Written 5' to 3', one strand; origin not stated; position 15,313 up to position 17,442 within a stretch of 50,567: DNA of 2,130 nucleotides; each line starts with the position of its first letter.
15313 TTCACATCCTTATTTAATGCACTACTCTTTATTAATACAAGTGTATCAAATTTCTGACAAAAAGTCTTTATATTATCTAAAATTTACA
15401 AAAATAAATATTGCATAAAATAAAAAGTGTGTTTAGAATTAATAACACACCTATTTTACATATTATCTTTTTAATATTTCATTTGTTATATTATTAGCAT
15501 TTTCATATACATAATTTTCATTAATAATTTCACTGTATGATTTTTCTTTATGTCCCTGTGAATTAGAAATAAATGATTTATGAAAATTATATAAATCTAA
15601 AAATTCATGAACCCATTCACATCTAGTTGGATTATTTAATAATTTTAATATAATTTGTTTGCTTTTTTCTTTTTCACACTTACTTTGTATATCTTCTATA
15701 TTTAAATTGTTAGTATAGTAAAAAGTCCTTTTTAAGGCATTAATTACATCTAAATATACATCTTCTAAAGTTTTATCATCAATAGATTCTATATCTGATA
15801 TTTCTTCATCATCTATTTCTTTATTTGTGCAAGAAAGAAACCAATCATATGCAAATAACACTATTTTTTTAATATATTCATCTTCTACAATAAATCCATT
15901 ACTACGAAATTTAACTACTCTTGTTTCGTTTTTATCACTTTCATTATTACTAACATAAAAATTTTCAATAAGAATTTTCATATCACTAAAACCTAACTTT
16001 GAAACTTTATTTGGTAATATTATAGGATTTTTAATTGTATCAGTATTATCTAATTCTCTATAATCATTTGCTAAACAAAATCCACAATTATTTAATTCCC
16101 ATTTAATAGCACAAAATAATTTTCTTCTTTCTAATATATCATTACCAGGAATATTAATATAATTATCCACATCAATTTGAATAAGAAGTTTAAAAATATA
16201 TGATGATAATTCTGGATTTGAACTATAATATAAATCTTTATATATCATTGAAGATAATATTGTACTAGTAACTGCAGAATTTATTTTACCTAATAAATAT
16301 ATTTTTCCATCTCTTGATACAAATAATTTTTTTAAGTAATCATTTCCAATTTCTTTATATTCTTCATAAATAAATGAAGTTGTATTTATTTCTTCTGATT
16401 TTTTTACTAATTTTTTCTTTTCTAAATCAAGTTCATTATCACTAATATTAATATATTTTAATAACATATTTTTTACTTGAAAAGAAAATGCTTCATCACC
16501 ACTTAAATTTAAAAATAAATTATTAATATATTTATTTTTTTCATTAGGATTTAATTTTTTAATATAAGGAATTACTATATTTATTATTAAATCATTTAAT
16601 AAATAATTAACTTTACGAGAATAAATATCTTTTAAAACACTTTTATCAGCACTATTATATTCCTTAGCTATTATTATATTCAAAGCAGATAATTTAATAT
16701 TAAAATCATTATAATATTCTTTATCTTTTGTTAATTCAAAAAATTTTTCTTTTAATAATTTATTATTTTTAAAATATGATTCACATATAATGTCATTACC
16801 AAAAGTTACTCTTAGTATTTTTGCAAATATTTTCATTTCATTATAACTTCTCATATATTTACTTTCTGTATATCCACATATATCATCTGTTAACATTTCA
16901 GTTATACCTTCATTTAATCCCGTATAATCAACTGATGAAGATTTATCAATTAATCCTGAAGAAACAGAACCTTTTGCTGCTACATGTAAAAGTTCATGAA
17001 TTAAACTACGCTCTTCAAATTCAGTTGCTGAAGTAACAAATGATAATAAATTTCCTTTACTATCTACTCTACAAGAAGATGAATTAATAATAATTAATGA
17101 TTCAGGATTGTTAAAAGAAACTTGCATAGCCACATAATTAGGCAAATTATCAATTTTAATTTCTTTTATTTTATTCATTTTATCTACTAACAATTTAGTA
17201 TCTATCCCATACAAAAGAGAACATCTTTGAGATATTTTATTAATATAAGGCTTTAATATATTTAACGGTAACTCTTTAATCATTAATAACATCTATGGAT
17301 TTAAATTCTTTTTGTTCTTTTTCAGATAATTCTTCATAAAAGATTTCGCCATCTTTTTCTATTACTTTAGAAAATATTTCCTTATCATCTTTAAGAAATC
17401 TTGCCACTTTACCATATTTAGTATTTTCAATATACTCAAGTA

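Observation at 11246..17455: Uncharacterised helicase-centred gene island downstream of tRNA-His: candidate novel (defence-like?) module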

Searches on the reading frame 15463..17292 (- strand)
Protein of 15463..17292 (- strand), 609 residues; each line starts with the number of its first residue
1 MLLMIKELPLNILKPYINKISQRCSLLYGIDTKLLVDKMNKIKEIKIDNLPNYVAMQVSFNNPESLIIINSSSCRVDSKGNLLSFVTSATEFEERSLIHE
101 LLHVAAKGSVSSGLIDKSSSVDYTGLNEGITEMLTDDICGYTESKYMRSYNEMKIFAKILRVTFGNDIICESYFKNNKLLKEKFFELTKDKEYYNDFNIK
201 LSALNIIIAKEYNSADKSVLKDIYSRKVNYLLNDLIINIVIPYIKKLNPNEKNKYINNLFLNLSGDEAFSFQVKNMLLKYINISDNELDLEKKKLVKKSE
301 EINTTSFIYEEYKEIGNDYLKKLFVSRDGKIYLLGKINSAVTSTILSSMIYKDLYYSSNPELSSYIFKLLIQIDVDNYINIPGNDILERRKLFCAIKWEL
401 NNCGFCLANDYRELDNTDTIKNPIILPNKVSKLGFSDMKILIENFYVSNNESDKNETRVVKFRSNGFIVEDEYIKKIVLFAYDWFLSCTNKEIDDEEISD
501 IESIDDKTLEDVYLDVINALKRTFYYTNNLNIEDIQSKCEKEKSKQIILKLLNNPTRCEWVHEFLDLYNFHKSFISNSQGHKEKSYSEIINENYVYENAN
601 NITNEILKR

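Call 4: search_protein_families(library=pfam, proteins=[window:15463-17292:-], max_evalue=0.1)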
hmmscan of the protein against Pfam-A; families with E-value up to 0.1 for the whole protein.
window:15463-17292:- (609 aa): 0 families

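Call 5: search_protein_families(library=padloc, proteins=[window:15463-17292:-], max_evalue=0.1)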
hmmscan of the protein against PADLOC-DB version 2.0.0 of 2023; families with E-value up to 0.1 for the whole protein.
window:15463-17292:- (609 aa): 0 families

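Call 6: search_protein_families(library=ncbifam, proteins=[window:15463-17292:-], max_evalue=0.1)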
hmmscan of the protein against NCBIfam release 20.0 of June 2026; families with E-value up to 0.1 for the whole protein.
window:15463-17292:- (609 aa): 0 families

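Call 8: search_protein_families(library=phrogs, proteins=[window:15463-17292:-], max_evalue=0.1)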
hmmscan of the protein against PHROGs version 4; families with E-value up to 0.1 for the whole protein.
window:15463-17292:- (609 aa): 1 family
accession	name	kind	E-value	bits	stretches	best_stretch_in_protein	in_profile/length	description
phrog_5835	-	unknown function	0.026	16.1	1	536-594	33-91/97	-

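Call 13: find_homologous_proteins(query=window:15463-17292:-)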
Query window:15463-17292:- (609 aa): 10 proteins with E <= 0.001 among 8000 candidates.
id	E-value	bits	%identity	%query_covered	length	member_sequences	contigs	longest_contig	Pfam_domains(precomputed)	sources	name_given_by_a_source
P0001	0.0e+0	1309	100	100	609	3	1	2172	-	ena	-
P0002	0.0e+0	1043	80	100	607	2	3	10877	-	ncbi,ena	-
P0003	2.9e-146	507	45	99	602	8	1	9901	-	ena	-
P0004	1.6e-92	329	37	99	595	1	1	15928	-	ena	-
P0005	6.6e-86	308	36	98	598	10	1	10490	-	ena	-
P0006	1.1e-85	307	35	100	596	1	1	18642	-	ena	-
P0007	9.2e-83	297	36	99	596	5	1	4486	-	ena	-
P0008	4.6e-65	239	33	97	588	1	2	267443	-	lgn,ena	-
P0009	5.3e-61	225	31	98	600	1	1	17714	-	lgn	-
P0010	4.3e-30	123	28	74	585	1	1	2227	-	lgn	-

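Call 14: find_encoding_contigs(protein=window:15463-17292:-, flank=10000, max_places=10)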
Protein window:15463-17292:- (609 aa): no gene with exactly this product is on record in the collection.

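Call 15: find_encoding_contigs(protein=P0008, flank=10000, max_places=3)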
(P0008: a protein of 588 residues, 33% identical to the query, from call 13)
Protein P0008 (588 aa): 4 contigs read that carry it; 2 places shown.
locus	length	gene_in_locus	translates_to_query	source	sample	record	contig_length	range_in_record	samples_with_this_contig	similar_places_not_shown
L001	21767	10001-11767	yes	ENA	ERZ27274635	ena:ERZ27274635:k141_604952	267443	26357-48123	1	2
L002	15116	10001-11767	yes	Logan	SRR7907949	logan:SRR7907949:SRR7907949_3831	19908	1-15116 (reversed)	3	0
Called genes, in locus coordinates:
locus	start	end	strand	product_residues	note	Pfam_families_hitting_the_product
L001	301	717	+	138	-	PF00570:HRDC (faint), PF01476:LysM, PF23446:LysM1_NFP_LYK (faint), PF23462:LysM3_NFP (faint), PF23473:LysM3_LYK4_5 (faint), PF23472:LysM2_CERK1_LYK3_4_5 (faint), PF01476:LysM, PF01476:LysM, +1 more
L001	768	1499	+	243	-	PF13930:Endonuclea_NS_2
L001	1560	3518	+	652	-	PF27449:LtaS_N (weak), PF00884:Sulfatase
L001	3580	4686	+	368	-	-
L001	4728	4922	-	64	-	-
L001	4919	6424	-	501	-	PF00535:Glycos_transf_2, PF13641:Glyco_tranf_2_3, PF13632:Glyco_trans_2_3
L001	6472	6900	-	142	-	PF07486:Hydrolase_2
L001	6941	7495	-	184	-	PF03729:DUF308 (weak)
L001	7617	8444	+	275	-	-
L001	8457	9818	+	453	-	PF02878:PGM_PMM_I, PF02879:PGM_PMM_II, PF02880:PGM_PMM_III, PF00408:PGM_PMM_IV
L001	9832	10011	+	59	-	-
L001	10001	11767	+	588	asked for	-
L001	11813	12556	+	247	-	PF00561:Abhydrolase_1, PF12146:Hydrolase_4, PF12697:Abhydrolase_6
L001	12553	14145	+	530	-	PF08245:Mur_ligase_M, PF02875:Mur_ligase_C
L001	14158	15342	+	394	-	PF01820:Dala_Dala_lig_N, PF02222:ATP-grasp (weak), PF02786:CPSase_L_D2, PF07478:Dala_Dala_lig_C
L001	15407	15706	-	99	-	-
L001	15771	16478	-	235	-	PF01177:Asp_Glu_race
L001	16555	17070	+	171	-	PF06695:Sm_multidrug_ex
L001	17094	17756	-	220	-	PF06161:DUF975, PF06790:UPF0259, PF06161:DUF975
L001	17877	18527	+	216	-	PF00849:PseudoU_synth_2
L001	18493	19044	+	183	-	-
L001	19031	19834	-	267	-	PF04203:Sortase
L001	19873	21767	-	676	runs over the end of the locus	PF00912:Transgly, PF00905:Transpeptidase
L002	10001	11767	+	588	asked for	-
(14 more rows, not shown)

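Call 16: find_encoding_contigs(protein=P0002, flank=10000, max_places=3)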
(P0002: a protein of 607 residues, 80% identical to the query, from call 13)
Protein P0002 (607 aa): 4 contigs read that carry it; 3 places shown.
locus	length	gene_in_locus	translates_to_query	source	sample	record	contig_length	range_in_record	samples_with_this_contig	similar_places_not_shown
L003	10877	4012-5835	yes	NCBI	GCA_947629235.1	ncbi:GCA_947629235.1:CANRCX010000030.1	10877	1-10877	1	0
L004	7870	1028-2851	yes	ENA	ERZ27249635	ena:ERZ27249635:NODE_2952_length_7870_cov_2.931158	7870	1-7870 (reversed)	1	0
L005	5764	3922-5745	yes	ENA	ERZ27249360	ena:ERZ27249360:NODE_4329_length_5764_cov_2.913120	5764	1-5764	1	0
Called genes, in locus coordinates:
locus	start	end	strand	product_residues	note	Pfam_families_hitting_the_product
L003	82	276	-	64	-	-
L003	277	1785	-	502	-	PF00535:Glycos_transf_2, PF13641:Glyco_tranf_2_3, PF13632:Glyco_trans_2_3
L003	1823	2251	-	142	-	PF07486:Hydrolase_2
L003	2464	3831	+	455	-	PF02878:PGM_PMM_I, PF02879:PGM_PMM_II, PF02880:PGM_PMM_III, PF00408:PGM_PMM_IV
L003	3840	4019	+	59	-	-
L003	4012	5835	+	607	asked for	-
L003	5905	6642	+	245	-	PF00561:Abhydrolase_1, PF12146:Hydrolase_4, PF12697:Abhydrolase_6, PF06342:DUF1057 (faint)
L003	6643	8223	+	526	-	PF08245:Mur_ligase_M, PF02875:Mur_ligase_C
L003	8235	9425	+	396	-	PF01820:Dala_Dala_lig_N, PF02222:ATP-grasp, PF02786:CPSase_L_D2, PF07478:Dala_Dala_lig_C, PF13535:ATP-grasp_4 (weak)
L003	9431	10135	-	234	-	PF01177:Asp_Glu_race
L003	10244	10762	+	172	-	PF06695:Sm_multidrug_ex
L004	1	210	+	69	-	?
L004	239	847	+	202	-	PF02880:PGM_PMM_III, PF00408:PGM_PMM_IV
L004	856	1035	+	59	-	-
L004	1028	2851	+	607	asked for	-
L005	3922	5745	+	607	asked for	-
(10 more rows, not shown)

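Call 17: find_encoding_contigs(protein=P0006, flank=10000, max_places=3)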
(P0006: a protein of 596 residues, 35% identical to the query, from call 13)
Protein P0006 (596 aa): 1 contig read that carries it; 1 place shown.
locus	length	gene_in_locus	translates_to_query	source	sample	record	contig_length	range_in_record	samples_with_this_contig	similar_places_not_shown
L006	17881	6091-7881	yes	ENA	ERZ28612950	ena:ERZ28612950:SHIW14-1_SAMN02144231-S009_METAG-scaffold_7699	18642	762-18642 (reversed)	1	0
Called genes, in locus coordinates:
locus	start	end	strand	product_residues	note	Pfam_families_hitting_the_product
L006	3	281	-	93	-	?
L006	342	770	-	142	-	PF07486:Hydrolase_2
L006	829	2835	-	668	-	PF18998:Flg_new_2 (faint)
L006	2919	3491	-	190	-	PF03729:DUF308 (weak)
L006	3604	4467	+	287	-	-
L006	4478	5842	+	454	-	PF02878:PGM_PMM_I, PF02879:PGM_PMM_II, PF02880:PGM_PMM_III, PF00408:PGM_PMM_IV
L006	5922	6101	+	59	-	-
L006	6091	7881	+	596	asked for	-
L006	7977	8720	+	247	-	PF00561:Abhydrolase_1, PF12146:Hydrolase_4, PF12697:Abhydrolase_6, PF03096:Ndr (faint)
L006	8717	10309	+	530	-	PF08245:Mur_ligase_M, PF02875:Mur_ligase_C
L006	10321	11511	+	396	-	PF01820:Dala_Dala_lig_N, PF01071:GARS_A (faint), PF02222:ATP-grasp (weak), PF02786:CPSase_L_D2, PF07478:Dala_Dala_lig_C, PF13535:ATP-grasp_4 (faint)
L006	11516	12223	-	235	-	PF01177:Asp_Glu_race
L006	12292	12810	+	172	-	PF06695:Sm_multidrug_ex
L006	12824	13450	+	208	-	-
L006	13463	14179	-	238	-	PF02146:SIR2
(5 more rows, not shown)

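Call 34: predict_structure(alignment_id=A1)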
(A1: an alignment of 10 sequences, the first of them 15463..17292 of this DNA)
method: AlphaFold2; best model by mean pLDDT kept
length: 609 residues; sequences in the alignment: 10
mean_pLDDT: 79.2   pTM: 0.68
mean pLDDT of the five models: 79.2, 78.4, 77.2, 74.4, 73.6
residues with pLDDT >= 90: 170; 70-90: 299; 50-70: 89; < 50: 51
segments of 3 or more residues with pLDDT < 50: 1-4, 109-121, 314-321, 451-456, 571-587
pLDDT, mean of each block of 10 residues (from residue 1): 61 88 81 89 85 76 78 67 55 81 75 43 76 85 62 91 92 85 93 88 80 71 86 96 95 96 79 87 92 88 67 47 81 73 85 86 84 85 91 93 91 91 89 89 83 55 87 90 83 54 65 92 75 86 90 74 77 37 50 81 86
secondary structure, 60 per line:
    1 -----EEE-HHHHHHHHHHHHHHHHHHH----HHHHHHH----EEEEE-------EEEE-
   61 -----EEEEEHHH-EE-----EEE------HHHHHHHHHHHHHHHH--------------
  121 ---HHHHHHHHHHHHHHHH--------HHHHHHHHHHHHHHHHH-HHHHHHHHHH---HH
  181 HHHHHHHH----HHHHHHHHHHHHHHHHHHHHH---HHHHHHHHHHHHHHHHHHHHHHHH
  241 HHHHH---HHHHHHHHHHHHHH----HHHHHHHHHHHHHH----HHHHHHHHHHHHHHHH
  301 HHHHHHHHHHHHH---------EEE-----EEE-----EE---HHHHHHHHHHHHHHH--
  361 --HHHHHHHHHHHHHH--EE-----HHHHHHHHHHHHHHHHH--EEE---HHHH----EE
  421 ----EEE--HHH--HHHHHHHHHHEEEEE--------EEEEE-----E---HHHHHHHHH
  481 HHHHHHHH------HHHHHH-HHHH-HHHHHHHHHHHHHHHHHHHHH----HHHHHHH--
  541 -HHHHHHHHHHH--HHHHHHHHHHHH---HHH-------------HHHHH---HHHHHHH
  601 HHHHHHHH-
elements in order: E6-8 H10-28 H33-39 E44-48 E56-59 E66-70 E82-84 H91-106 H124-139 H148-164 H166-175 H179-188 H193-213 H217-245 H249-262 H267-280 H285-313 E323-325 E331-333 H344-358 H363-376 H386-402 E405-407 H411-414 E425-427 H435-444 E445-449 E458-462 H472-488 H495-500 H502-505 H507-527 H532-538 H542-552 H555-566 H586-590 H594-608

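Call 37: search_protein_families(library=pfam, proteins=[L001:7617-8444:+], max_evalue=0.01)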
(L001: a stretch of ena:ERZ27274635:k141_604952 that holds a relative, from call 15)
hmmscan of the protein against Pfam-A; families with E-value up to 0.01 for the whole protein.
L001:7617-8444:+ (275 aa): 0 families

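Call 41: fold_search(model_id=the predicted structure, library=pdb)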
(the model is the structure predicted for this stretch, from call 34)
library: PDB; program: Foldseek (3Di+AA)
matches with E <= 10: 87; with E <= 0.001: 0
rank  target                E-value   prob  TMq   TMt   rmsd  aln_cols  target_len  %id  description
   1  5ndd                  8.5e-01  0.04  0.10  0.11  31.1       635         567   10  Crystal structure of a thermostabilised human protease-activated receptor-2 (PAR2) in complex with AZ8838 at 2.8 angstro (released 2017-05-03)
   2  3ea5_B                9.3e-01  0.05  0.11  0.09  22.0       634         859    9  Kap95p Binding Induces the Switch Loops of RanGDP to adopt the GTP-bound Conformation: Implications for Nuclear Import (released 2008-10-21)
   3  4r11_A                1.3e+00  0.03  0.10  0.11  27.4       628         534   12  A conserved phosphorylation switch controls the interaction between cadherin and beta-catenin in vitro and in vivo (released 2015-04-29)
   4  4l7a_B                1.4e+00  0.12  0.13  0.23  14.3       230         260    9  Crystal structure of a putative zinc-binding metallo-peptidase (BACCAC_01431) from Bacteroides caccae ATCC 43185 at 2. (released 2013-07-03)
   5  8brg                  1.4e+00  0.04  0.10  0.10  25.0       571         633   12  Crystal structure of She4 (released 2024-06-05)
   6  6m7f_C                1.5e+00  0.06  0.09  0.15  20.2       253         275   11  Wild-type Cucumene Synthase (released 2018-10-31)
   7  6xr1                  1.6e+00  0.05  0.13  0.14  19.8       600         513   10  Computationally designed right-handed alpha/alpha single-chain toroid with 9 repeats (released 2021-07-14)
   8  5h3d_A                1.9e+00  0.08  0.09  0.13  41.0       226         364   15  Helical structure of membrane tubules decorated by ACAP1 (BARPH doamin) protein by cryo-electron microscopy and MD sim (released 2019-01-16)
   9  4l7a_A                1.9e+00  0.09  0.12  0.21  14.5       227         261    9  Crystal structure of a putative zinc-binding metallo-peptidase (BACCAC_01431) from Bacteroides caccae ATCC 43185 at 2. (released 2013-07-03)
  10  7t3r_A                2.1e+00  0.02  0.09  0.05  24.1       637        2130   12  IP3 and ATP bound type 3 IP3 receptor in the pre-active C state (released 2022-03-23)
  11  3mdj_A                2.2e+00  0.06  0.17  0.14  24.4       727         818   10  ER Aminopeptidase, ERAP1, Bound to the Zinc Aminopeptidase Inhibitor, Bestatin (released 2011-03-30)
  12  7eo2_A                2.3e+00  0.06  0.08  0.14  19.5       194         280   12  Cryo-EM of Sphingosine 1-phosphate receptor 1 / Gi complex bound to FTY720p (released 2022-01-05)
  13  6mdw                  2.7e+00  0.44  0.09  0.25   7.6       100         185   10  Mechanism of protease dependent DPC repair (released 2019-04-10)
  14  6kbn_C                2.7e+00  0.02  0.11  0.13  25.4       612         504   11  Crystal structure of Vac8 (del 19-33) bound to Atg13 (released 2019-11-27)
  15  4r11_E                2.7e+00  0.02  0.09  0.11  27.3       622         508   12  A conserved phosphorylation switch controls the interaction between cadherin and beta-catenin in vitro and in vivo (released 2015-04-29)
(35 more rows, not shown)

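Call 53: search_solved_structures(query=A1, max_evalue=10, show_alignments=3)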
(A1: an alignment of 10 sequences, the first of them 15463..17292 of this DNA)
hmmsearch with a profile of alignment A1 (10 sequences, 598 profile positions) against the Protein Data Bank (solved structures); distinct sequences matched with E-value up to 10: 1.
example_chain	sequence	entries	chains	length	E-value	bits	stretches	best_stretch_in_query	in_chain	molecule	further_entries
7ybf_A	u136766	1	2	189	0.67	11.5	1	249-299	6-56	Histone H2B-alpha,Histone H2A-beta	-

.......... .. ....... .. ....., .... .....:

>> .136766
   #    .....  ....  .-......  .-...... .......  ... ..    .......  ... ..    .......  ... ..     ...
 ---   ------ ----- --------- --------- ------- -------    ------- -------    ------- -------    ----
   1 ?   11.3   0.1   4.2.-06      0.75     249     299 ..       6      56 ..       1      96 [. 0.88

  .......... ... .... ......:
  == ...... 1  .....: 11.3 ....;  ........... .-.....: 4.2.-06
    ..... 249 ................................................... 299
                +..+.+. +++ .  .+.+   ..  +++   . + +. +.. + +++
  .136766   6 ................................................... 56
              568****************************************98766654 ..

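Call 72: search_protein_representatives(alignment_id=A1)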
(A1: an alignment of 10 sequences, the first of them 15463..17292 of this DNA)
Query: 10 sequences, 598 profile positions. Proteins with E-value up to 0.001 (for the whole library): 195; up to 1e-10: 110; up to 1e-30: 74. The best 150 are listed.
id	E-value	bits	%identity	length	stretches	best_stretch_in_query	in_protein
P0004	4.2e-258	874.1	-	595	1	1-597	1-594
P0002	1.0e-238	810.1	-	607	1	1-598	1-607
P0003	4.0e-228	775.2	-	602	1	1-598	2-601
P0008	2.1e-225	766.2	-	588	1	1-597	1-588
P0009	2.0e-224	763.0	-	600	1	1-597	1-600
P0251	3.9e-181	620.0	-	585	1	1-598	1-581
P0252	2.1e-170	584.5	-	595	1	2-597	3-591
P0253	9.3e-155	532.9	-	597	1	6-596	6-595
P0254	7.2e-153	526.6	-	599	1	1-597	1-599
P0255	6.7e-139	480.5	-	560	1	24-597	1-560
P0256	1.6e-132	459.4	-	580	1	1-597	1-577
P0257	1.4e-122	426.6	-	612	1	1-597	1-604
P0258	6.0e-117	408.0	-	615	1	1-597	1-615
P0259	3.0e-115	402.4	-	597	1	1-585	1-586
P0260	3.0e-108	379.3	-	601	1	1-598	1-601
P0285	1.6e-69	251.4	-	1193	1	3-583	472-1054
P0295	1.2e-59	218.7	-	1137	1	3-570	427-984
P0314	7.6e-36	140.1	-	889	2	8-258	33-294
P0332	1.7e-25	106.0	-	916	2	9-250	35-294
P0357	8.5e-10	54.1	-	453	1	62-186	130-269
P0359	5.6e-09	51.4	-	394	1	88-178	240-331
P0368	1.3e-07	46.9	-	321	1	92-233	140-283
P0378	8.3e-07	44.2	-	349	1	73-201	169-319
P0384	2.8e-06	42.5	-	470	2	115-189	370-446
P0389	6.4e-06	41.3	-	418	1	90-178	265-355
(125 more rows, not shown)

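Call 73: search_protein_families(library=pfam, proteins=[P0285, P0295, P0314, P0332, P0357, P0359, P0368, P0378, P0384, P0389], max_evalue=0.01)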
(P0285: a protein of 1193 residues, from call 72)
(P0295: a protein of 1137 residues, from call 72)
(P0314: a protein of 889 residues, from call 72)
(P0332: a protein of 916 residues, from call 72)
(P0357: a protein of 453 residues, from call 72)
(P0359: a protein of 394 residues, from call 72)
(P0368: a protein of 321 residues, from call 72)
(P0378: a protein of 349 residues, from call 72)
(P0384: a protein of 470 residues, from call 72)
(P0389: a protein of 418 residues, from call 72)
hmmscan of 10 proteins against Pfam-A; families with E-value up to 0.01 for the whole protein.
P0285 (1193 aa): 1 family
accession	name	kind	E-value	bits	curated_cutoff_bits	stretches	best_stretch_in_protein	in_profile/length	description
PF17914.6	HopA1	-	4.4e-07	30.4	22.7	1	150-276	18-144/170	HopA1 effector protein family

P0295 (1137 aa): 0 families

P0314 (889 aa): 0 families

P0332 (916 aa): 0 families

P0357 (453 aa): 0 families

P0359 (394 aa): 0 families

P0368 (321 aa): 0 families

P0378 (349 aa): 0 families

P0384 (470 aa): 0 families

P0389 (418 aa): 1 family
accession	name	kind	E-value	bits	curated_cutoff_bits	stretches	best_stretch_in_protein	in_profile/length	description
PF06160.17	EzrA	-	0.0011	17.8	39.6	1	4-134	144-271/557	Septation ring formation regulator, EzrA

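Call 97: find_encoding_contigs(protein=P0009, flank=7000, max_places=2)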
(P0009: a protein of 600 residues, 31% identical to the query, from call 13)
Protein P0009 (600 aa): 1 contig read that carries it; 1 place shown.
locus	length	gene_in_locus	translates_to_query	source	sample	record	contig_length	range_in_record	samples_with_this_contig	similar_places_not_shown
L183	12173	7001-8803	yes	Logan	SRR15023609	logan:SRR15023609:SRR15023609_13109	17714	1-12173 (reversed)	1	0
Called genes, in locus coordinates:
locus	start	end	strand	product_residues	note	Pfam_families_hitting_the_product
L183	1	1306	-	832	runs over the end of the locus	PF09586:YfhO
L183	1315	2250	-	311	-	PF00535:Glycos_transf_2, PF10111:Glyco_tranf_2_2, PF13641:Glyco_tranf_2_3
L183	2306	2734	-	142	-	PF07486:Hydrolase_2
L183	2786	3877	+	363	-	PF08433:KTI12 (faint), PF13521:AAA_28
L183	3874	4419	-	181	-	PF03729:DUF308 (faint)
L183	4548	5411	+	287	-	-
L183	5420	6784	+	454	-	PF02878:PGM_PMM_I, PF02879:PGM_PMM_II, PF02880:PGM_PMM_III, PF00408:PGM_PMM_IV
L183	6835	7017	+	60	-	-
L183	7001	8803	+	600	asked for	-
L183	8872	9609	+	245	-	PF00561:Abhydrolase_1, PF12146:Hydrolase_4, PF12697:Abhydrolase_6, PF06342:DUF1057 (weak), PF07819:PGAP1 (weak), PF12695:Abhydrolase_5 (faint)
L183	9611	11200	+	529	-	PF08245:Mur_ligase_M, PF02875:Mur_ligase_C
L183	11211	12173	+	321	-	?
